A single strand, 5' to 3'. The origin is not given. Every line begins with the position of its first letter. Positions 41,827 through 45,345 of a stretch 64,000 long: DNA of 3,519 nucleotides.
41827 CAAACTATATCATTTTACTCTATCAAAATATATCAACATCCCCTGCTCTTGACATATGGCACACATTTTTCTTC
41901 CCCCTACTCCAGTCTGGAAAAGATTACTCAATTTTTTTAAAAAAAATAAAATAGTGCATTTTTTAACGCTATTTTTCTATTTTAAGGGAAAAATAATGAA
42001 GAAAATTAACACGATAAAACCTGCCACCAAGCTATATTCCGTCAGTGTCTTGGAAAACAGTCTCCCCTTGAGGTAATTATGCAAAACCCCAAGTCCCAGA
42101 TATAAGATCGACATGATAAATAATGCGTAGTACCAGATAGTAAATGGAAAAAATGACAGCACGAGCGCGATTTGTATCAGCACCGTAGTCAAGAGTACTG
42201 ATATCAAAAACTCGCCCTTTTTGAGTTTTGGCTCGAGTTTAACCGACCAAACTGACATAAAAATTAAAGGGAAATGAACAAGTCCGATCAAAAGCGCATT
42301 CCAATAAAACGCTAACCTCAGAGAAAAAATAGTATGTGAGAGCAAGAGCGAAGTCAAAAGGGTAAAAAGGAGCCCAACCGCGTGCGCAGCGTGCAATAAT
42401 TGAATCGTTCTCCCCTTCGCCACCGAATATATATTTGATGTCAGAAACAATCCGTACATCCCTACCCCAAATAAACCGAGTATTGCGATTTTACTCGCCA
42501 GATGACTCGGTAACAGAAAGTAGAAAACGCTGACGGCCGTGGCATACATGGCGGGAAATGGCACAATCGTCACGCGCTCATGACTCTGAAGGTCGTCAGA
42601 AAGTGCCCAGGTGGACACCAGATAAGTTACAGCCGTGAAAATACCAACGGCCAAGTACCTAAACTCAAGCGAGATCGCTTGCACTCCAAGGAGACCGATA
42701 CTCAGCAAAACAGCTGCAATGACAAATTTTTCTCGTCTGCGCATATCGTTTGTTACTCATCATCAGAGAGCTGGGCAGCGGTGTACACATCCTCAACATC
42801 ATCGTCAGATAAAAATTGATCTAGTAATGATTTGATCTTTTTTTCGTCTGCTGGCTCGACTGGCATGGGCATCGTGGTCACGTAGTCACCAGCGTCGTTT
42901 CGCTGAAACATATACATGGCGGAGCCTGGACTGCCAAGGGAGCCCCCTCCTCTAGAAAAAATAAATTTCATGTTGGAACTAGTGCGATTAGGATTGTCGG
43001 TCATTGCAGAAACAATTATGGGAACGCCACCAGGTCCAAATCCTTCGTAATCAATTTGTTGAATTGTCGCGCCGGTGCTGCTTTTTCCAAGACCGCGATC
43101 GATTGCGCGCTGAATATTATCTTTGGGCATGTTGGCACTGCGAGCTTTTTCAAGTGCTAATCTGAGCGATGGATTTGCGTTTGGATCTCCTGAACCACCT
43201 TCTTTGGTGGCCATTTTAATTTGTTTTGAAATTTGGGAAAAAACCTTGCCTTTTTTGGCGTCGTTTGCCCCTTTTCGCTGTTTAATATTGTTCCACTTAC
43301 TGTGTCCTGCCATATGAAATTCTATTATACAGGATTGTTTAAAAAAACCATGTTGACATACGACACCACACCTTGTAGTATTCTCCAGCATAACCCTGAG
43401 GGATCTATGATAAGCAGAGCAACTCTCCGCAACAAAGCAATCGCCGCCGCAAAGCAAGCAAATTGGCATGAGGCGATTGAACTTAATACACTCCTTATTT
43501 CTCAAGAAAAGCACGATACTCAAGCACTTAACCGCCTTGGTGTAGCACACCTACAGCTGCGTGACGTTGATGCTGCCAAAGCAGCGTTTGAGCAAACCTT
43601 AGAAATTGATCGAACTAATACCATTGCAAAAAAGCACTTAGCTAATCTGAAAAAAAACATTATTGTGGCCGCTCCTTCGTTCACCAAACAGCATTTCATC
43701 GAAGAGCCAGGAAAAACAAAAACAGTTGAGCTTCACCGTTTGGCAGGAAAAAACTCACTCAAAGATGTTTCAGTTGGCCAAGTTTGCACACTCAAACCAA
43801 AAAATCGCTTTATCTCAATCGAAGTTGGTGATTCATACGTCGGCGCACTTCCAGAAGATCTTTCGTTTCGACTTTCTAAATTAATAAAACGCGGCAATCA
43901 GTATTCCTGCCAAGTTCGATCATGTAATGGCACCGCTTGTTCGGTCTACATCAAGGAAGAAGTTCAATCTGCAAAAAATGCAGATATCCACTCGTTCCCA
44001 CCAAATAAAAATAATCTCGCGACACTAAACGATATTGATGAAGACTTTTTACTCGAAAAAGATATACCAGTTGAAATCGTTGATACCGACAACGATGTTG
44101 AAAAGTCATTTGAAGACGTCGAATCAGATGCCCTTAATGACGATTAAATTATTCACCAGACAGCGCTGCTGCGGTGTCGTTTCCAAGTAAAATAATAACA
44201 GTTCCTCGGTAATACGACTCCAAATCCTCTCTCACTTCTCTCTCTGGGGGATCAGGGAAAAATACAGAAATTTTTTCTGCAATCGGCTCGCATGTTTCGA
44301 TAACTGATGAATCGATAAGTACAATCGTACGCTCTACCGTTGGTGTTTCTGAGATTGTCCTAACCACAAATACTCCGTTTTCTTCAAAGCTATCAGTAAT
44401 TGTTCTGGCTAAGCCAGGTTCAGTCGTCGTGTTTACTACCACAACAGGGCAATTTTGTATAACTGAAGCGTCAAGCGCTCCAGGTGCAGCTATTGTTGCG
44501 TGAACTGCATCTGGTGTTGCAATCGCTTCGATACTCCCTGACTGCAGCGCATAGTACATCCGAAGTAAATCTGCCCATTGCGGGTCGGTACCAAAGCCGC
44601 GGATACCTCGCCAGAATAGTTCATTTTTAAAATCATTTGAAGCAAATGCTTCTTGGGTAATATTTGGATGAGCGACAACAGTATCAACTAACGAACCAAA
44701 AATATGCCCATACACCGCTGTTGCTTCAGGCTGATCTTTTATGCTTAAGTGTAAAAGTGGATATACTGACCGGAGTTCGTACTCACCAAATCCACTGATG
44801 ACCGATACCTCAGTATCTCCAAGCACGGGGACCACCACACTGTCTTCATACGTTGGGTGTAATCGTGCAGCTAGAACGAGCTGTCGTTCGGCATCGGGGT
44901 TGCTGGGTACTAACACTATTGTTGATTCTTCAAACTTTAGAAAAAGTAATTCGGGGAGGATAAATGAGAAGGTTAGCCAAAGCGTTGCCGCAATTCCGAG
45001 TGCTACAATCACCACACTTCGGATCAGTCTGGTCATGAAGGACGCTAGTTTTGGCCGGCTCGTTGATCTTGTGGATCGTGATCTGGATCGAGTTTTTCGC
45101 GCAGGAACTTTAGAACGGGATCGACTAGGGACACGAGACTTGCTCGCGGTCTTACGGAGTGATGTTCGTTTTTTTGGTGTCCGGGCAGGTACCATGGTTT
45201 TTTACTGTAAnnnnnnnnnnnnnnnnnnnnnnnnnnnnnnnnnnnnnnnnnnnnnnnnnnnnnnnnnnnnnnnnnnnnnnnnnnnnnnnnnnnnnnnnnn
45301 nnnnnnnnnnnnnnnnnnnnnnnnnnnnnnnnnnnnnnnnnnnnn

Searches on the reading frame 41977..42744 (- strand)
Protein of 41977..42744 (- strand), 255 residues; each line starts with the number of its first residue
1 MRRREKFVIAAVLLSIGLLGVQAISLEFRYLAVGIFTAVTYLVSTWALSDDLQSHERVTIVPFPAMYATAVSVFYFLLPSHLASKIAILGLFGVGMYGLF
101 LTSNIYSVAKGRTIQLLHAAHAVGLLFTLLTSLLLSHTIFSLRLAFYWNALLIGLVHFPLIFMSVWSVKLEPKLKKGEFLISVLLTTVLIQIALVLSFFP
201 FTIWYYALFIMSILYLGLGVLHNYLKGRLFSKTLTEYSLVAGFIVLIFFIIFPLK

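Call 95: search_protein_families(library=pfam, proteins=[window:41977-42744:-], max_evalue=0.0001)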
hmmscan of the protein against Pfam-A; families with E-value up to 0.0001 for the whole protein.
window:41977-42744:- (255 aa): 1 family
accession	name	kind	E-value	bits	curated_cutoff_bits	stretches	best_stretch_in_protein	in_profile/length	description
PF18900.5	DUF5656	-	1.4e-06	28.3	23.3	1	63-246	61-237/242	Protein of unknown function (DUF5656)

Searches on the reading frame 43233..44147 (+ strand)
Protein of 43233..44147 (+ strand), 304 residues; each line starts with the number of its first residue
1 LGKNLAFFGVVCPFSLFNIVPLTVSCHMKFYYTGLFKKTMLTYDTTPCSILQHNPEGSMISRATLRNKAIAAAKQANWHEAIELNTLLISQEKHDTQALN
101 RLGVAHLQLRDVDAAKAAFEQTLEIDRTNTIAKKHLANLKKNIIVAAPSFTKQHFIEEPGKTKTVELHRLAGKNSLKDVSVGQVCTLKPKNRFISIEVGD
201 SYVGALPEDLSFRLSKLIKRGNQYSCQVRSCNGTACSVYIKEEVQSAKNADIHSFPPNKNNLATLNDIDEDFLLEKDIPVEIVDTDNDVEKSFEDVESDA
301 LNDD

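Call 95: search_protein_families(library=pfam, proteins=[window:43233-44147:+], max_evalue=0.0001)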
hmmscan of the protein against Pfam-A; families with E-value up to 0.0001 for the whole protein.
window:43233-44147:+ (304 aa): 3 families
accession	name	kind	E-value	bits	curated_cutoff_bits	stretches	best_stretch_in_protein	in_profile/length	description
PF00515.34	TPR_1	-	1.8e-07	31.1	27.8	1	97-129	2-34/34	Tetratricopeptide repeat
PF07719.23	TPR_2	-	5.5e-07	29.7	27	1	97-129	2-34/34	Tetratricopeptide repeat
PF13181.12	TPR_8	-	8e-05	23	25.7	0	97-129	2-34/34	Tetratricopeptide repeat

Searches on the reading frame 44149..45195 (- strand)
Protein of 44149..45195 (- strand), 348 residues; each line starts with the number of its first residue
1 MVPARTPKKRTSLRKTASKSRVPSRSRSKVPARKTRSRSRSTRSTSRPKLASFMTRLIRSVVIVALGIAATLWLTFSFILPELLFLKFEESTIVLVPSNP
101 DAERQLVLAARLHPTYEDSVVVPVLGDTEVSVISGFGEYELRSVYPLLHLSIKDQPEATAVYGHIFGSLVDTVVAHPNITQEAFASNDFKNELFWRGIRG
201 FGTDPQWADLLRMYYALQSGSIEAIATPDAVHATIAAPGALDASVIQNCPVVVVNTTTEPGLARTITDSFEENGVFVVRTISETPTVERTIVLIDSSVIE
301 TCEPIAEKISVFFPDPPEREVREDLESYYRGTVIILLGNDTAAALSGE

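Call 95: search_protein_families(library=pfam, proteins=[window:44149-45195:-], max_evalue=0.0001)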
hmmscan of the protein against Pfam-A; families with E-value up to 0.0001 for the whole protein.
window:44149-45195:- (348 aa): 1 family
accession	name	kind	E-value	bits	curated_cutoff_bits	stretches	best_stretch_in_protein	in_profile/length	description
PF13399.11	LytR_C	-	1.5e-05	26.2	22.2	1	250-340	3-85/86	LytR cell envelope-related transcriptional attenuator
